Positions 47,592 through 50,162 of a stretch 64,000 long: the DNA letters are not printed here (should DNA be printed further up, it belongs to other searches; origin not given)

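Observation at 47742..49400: About 500 aa of unassigned sequence C-terminal to the GHKL domain: possible effector (nuclease?) module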

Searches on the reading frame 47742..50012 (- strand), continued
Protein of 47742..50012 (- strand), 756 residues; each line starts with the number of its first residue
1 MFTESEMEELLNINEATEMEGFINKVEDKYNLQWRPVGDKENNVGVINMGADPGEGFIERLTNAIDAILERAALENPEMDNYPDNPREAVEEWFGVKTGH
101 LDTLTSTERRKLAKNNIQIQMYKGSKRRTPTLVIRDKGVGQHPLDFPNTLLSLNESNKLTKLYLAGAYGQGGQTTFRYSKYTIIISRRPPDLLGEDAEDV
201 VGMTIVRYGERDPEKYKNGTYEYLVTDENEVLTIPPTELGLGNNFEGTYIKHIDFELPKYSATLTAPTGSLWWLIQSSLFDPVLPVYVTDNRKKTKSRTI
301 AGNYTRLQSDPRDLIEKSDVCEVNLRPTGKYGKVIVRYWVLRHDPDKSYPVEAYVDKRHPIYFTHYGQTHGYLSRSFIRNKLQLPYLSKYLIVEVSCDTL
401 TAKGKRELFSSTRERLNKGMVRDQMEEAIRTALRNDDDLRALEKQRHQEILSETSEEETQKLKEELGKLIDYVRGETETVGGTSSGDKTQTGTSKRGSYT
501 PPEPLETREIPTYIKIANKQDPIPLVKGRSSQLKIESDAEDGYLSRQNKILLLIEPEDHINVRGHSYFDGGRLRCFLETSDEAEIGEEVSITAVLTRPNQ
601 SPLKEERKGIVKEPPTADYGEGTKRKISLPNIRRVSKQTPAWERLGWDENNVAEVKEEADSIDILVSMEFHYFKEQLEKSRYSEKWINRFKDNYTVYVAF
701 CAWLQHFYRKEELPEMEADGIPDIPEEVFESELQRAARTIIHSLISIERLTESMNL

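Call 71: get_annotated_region(hit=H4, flank=5000)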
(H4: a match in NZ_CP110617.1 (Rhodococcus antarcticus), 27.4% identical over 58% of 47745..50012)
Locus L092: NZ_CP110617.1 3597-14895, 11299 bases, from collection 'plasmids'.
description: Rhodococcus antarcticus strain 75 plasmid unnamed2, complete sequence
organism: Rhodococcus antarcticus (NCBI taxid 2987751)
taxonomy: Bacteria; Actinomycetota; Actinomycetes; Mycobacteriales; Nocardiaceae; Rhodococcus; Rhodococcus antarcticus
host: -; source: whole organism,T5 medium; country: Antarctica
typing (MOB-suite, as given by PLSDB): non-mobilizable
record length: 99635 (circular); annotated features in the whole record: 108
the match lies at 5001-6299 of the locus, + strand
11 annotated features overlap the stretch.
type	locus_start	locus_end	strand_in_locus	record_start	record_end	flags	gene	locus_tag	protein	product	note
CDS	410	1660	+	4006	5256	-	-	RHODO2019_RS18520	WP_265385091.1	IS30 family transposase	-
CDS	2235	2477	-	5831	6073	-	-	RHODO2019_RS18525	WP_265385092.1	DUF2188 domain-containing protein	-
CDS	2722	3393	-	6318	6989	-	-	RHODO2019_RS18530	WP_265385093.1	hypothetical protein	-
CDS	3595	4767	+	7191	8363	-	-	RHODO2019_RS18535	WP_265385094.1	DNA sulfur modification protein DndB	-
CDS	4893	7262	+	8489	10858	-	-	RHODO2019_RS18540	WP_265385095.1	hypothetical protein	-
CDS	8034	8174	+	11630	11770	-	-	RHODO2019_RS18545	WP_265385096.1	hypothetical protein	-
CDS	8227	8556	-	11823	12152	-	-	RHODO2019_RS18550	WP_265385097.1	hypothetical protein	-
CDS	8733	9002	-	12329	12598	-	-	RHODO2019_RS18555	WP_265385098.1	hypothetical protein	-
CDS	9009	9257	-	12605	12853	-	-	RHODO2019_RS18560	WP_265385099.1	hypothetical protein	-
CDS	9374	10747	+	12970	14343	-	-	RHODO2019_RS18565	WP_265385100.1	hypothetical protein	-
CDS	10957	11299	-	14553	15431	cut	-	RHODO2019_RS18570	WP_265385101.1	NgoMIV family type II restriction endonuclease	GO:0009307 - DNA restriction-modification system [Evidence IEA]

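Call 72: get_annotated_region(hit=H5, flank=5000)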
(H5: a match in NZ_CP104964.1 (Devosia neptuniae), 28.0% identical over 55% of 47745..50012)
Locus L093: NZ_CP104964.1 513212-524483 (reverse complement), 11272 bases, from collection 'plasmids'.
description: Devosia neptuniae strain A18/4-1 plasmid p_unnamed1, complete sequence
organism: Devosia neptuniae (NCBI taxid 191302)
taxonomy: Bacteria; Pseudomonadota; Alphaproteobacteria; Hyphomicrobiales; Devosiaceae; Devosia; Devosia neptuniae
host: -; source: Vicia costata,cell culture,root nodule; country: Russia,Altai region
typing (MOB-suite, as given by PLSDB): non-mobilizable
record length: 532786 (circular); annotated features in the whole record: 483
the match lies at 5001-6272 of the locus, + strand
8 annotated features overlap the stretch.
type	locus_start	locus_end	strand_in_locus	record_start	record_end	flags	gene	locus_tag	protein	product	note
CDS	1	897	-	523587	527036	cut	-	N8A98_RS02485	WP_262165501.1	hypothetical protein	-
CDS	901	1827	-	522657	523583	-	-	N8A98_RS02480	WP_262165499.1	DUF4007 family protein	-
CDS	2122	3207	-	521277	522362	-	-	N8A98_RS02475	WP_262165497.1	aminotransferase class V-fold PLP-dependent enzyme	-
CDS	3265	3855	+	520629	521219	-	-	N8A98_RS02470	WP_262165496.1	class I SAM-dependent methyltransferase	-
CDS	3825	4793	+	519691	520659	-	-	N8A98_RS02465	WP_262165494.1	hypothetical protein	-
CDS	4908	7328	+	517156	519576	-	-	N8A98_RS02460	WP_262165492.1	hypothetical protein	-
CDS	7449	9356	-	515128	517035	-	-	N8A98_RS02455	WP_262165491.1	hypothetical protein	-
CDS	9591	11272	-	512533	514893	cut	-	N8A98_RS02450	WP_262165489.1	sensor histidine kinase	-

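Call 73: get_annotated_region(hit=H6, flank=5000)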
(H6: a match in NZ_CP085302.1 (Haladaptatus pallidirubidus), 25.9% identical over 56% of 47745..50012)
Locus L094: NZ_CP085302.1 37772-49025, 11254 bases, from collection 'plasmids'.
description: Haladaptatus pallidirubidus strain YIM 93656 plasmid unnamed1, complete sequence
organism: Haladaptatus pallidirubidus (NCBI taxid 1008152)
taxonomy: Archaea; Euryarchaeota; Halobacteria; Halobacteriales; Haladaptataceae; Haladaptatus; Haladaptatus pallidirubidus
host: -; source: cell culture,saline soil; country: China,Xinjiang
typing (MOB-suite, as given by PLSDB): non-mobilizable
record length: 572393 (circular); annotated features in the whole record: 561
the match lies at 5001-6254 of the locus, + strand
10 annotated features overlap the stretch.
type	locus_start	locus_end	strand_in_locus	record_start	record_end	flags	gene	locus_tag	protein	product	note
CDS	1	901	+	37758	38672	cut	-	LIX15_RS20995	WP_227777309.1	helix-turn-helix domain-containing protein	-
CDS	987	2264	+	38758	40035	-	-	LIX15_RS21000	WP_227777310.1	MFS transporter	GO:0055085 - transmembrane transport [Evidence IEA]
CDS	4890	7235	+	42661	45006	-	-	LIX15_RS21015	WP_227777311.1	hypothetical protein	-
CDS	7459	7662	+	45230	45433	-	-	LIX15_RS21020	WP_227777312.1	hypothetical protein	-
CDS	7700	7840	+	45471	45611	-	-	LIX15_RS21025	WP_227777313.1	hypothetical protein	-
CDS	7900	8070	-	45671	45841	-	-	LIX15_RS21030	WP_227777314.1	hypothetical protein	-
CDS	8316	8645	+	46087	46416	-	-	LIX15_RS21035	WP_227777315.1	HalOD1 output domain-containing protein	-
CDS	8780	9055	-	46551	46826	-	-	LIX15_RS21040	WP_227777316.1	SWIM zinc finger family protein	-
CDS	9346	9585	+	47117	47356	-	-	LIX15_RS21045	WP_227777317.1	hypothetical protein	-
CDS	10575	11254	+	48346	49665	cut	-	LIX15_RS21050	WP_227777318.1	hypothetical protein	-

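Call 74: search_protein_families(library=pfam, proteins=[L092:4893-7259:+, L093:4908-7325:+, L094:4890-7232:+, L089:4965-7379:+, L090:4872-7337:+, L091:4995-7259:+, L067:8225-9475:+, L071:8364-8855:+, L078:3478-5061:+], max_evalue=0.01)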
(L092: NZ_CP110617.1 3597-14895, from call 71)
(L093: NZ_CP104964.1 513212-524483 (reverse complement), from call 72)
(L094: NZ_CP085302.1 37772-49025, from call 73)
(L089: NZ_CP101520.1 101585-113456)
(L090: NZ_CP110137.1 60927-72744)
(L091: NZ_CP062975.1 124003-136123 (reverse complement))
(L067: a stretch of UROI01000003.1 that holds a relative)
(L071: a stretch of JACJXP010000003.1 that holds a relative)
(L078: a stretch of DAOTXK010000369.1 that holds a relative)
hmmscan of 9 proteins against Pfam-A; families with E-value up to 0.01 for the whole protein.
L092:4893-7259:+ (789 aa): 0 families

L093:4908-7325:+ (806 aa): 1 family
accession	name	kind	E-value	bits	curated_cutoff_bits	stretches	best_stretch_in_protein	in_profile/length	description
PF13589.12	HATPase_c_3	-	0.0063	17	25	0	112-170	18-79/137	Histidine kinase-, DNA gyrase B-, and HSP90-like ATPase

L094:4890-7232:+ (781 aa): 2 families
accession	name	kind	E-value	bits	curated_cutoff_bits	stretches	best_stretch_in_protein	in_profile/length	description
PF13589.12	HATPase_c_3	-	0.0003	21.3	25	1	60-166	5-79/137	Histidine kinase-, DNA gyrase B-, and HSP90-like ATPase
PF02518.31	HATPase_c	-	0.001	19.9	26.4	1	94-155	27-72/111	Histidine kinase-, DNA gyrase B-, and HSP90-like ATPase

L089:4965-7379:+ (805 aa): 0 families

L090:4872-7337:+ (822 aa): 1 family
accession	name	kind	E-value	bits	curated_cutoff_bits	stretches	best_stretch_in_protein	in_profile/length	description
PF13589.12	HATPase_c_3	-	9.5e-06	26.1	25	1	122-188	16-85/137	Histidine kinase-, DNA gyrase B-, and HSP90-like ATPase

L091:4995-7259:+ (755 aa): 0 families

L067:8225-9475:+ (417 aa): 0 families

L071:8364-8855:+ (164 aa): 0 families

L078:3478-5061:+ (528 aa): 1 family
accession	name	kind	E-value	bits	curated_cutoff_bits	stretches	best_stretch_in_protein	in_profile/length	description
PF04151.21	PPC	-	5.7e-23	82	25.9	3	444-510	2-69/70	Bacterial pre-peptidase C-terminal domain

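Call 81: search_protein_families(library=pfam, proteins=[L036:4768-8229:+, L048:1416-5435:+, L048:10366-11796:+, L021:10290-12449:-, L063:859-2235:+, L058:8791-11601:-, L019:4609-5706:-, L065:2575-4377:-], max_evalue=0.001)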
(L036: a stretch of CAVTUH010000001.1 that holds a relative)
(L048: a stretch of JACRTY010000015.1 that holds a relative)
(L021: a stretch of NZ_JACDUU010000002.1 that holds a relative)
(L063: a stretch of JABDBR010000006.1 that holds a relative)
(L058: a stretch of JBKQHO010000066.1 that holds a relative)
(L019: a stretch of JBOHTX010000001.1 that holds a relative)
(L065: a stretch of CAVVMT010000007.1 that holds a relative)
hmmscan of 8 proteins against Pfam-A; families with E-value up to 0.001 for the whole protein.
L036:4768-8229:+ (1154 aa): 1 family
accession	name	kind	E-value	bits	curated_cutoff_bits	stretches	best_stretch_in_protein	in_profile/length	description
PF01555.25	N6_N4_Mtase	-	1.4e-31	110.6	26.7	1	122-374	1-216/221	DNA methylase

L048:1416-5435:+ (1340 aa): 6 families
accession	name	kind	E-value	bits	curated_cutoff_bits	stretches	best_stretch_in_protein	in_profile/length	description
PF00562.33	RNA_pol_Rpb2_6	-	1.3e-140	469.2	23.4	1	703-1089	2-373/373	RNA polymerase Rpb2, domain 6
PF04565.21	RNA_pol_Rpb2_3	-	1.1e-29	102.8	21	1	498-566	1-68/68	RNA polymerase Rpb2, domain 3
PF04560.25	RNA_pol_Rpb2_7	-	7.9e-29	100.4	32.1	1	1091-1166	1-86/87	RNA polymerase Rpb2, domain 7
PF10385.14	RNA_pol_Rpb2_45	-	8.5e-24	83.8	28.2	1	576-641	1-66/66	RNA polymerase beta subunit external 1 domain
PF04563.20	RNA_pol_Rpb2_1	-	5.3e-22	78.8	28.2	1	118-483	17-201/203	RNA polymerase beta subunit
PF04561.19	RNA_pol_Rpb2_2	-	9.2e-21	74.8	21.7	1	217-439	1-190/190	RNA polymerase Rpb2, domain 2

L048:10366-11796:+ (477 aa): 1 family
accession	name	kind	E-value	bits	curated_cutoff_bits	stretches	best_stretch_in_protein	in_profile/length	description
PF00067.27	p450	-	6.2e-66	223.5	22.8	1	12-420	4-437/462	Cytochrome P450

L021:10290-12449:- (720 aa): 3 families
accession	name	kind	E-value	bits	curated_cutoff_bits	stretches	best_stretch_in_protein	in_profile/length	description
PF01555.25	N6_N4_Mtase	-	7.8e-09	36.2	26.7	1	489-596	2-70/221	DNA methylase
PF06634.17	DUF1156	-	3.4e-08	33.9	24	1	41-86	11-57/73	Protein of unknown function (DUF1156)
PF08241.18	Methyltransf_11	-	6.5e-05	23.9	21.2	0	471-492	44-65/95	Methyltransferase domain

L063:859-2235:+ (459 aa): 2 families
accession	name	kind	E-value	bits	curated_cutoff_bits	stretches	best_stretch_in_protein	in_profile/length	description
PF01555.25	N6_N4_Mtase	-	3e-37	129.2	26.7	1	31-276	1-221/221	DNA methylase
PF08241.18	Methyltransf_11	-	0.00042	21.3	21.2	0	245-281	5-41/95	Methyltransferase domain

L058:8791-11601:- (937 aa): 2 families
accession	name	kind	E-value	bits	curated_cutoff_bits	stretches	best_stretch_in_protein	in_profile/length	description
PF12531.13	DUF3731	-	1.3e-48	166.4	25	1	694-934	1-248/248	DNA-K related protein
PF00012.26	HSP70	-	5e-10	38.7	20.6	1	159-278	135-235/599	Hsp70 protein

L019:4609-5706:- (366 aa): 0 families

L065:2575-4377:- (601 aa): 0 families

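Call 90: search_protein_families(library=pfam, proteins=[L071:8364-8855:+, L075:8346-8834:+, L077:8286-8768:+, L067:8225-9475:+, L070:2764-3990:+, L020:4991-6001:+, L063:4983-6002:+, L052:5259-6329:+, L059:3830-5146:+, L072:8608-9540:+], max_evalue=1)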
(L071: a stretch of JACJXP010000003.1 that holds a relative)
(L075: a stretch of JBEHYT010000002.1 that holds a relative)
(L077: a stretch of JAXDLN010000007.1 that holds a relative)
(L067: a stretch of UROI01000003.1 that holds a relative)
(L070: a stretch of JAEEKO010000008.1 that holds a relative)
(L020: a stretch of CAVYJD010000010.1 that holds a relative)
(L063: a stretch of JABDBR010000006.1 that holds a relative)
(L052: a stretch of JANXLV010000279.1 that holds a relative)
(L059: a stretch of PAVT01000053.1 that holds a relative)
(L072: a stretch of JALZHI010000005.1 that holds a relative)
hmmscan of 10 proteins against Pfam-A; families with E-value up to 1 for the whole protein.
L071:8364-8855:+ (164 aa): 4 families
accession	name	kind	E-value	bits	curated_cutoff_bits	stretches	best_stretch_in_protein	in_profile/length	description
PF24580.1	DUF7607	-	0.037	14.6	27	1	97-143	29-75/110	Domain of unknown function (DUF7607)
PF16043.11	DUF4795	-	0.099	12.5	34.8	1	97-163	79-140/208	Domain of unknown function (DUF4795)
PF24008.1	DUF7322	-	0.19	11.7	27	1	29-68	14-52/61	Domain of unknown function (DUF7322)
PF18824.6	LPD11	-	0.45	11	27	0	82-124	8-49/69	Large polyvalent protein-associated domain 11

L075:8346-8834:+ (163 aa): 3 families
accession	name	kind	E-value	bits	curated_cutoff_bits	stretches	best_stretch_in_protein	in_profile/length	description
PF23482.1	YLR146W-A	-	0.092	13.2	27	1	110-138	17-45/62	YLR146W-A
PF13724.11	DNA_binding_2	-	0.099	13.4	25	1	120-146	17-42/48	DNA-binding domain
PF11446.13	DUF2897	-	0.13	12.6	25.2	1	48-87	3-43/54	Protein of unknown function (DUF2897)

L077:8286-8768:+ (161 aa): 2 families
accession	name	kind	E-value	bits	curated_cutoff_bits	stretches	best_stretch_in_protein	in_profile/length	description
PF13279.12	4HBT_2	-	0.067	14.1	25.5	1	100-129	14-43/122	Thioesterase-like superfamily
PF05191.20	ADK_lid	-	0.11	12.9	26.6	0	31-51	9-29/36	Adenylate kinase, active site lid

L067:8225-9475:+ (417 aa): 2 families
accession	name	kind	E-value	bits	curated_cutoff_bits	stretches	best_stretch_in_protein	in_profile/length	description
PF02229.22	PC4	-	0.072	13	25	1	134-166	15-51/52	Transcriptional Coactivator p15 (PC4)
PF20324.3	DUF6619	-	0.71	10.5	27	1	17-64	39-83/102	Family of unknown function (DUF6619)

L070:2764-3990:+ (409 aa): 2 families
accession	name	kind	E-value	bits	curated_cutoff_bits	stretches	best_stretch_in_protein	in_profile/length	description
PF02229.22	PC4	-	0.018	15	25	1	121-164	5-51/52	Transcriptional Coactivator p15 (PC4)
PF17326.7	DUF5365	-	0.061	14.2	26.3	1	20-63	7-50/116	Family of unknown function (DUF5365)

L020:4991-6001:+ (337 aa): 1 family
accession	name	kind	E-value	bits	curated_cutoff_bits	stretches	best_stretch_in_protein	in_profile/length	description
PF07042.17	TrfA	-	0.045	13.2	22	1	101-166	202-266/282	TrfA protein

L063:4983-6002:+ (340 aa): 1 family
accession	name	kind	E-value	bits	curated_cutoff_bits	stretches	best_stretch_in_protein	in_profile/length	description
PF01274.28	MS_TIM-barrel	-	0.045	13.2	26.4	1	213-312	81-176/248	Malate synthase, TIM barrel domain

L052:5259-6329:+ (357 aa): 0 families

L059:3830-5146:+ (439 aa): 0 families

L072:8608-9540:+ (311 aa): 1 family
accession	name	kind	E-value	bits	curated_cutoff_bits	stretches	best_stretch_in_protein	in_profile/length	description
PF11312.14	Methyltransf_34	-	3.4e-05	23.7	26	1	91-160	85-147/304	Putative SAM-dependent methyltransferase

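Call 94: list_cluster_members(proteins=[P0001, L001:12277-13503:+, L001:8367-9905:-, L001:7083-8327:-])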
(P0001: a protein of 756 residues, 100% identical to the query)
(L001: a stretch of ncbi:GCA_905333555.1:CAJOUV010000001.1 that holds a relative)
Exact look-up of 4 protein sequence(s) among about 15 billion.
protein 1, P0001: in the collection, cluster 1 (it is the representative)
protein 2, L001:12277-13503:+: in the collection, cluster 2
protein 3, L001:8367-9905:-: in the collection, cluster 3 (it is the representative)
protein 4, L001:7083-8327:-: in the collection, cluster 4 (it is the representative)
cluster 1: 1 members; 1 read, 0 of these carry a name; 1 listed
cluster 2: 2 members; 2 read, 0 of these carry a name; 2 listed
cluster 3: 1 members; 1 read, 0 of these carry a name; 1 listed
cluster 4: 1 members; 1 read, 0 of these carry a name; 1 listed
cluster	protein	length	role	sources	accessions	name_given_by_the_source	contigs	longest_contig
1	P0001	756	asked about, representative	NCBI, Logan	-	-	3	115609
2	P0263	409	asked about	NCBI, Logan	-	-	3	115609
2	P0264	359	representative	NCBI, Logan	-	-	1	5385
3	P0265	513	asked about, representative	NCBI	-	-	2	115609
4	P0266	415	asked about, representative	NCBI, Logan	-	-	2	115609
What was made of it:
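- Tried and rejected: No names (call 94).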
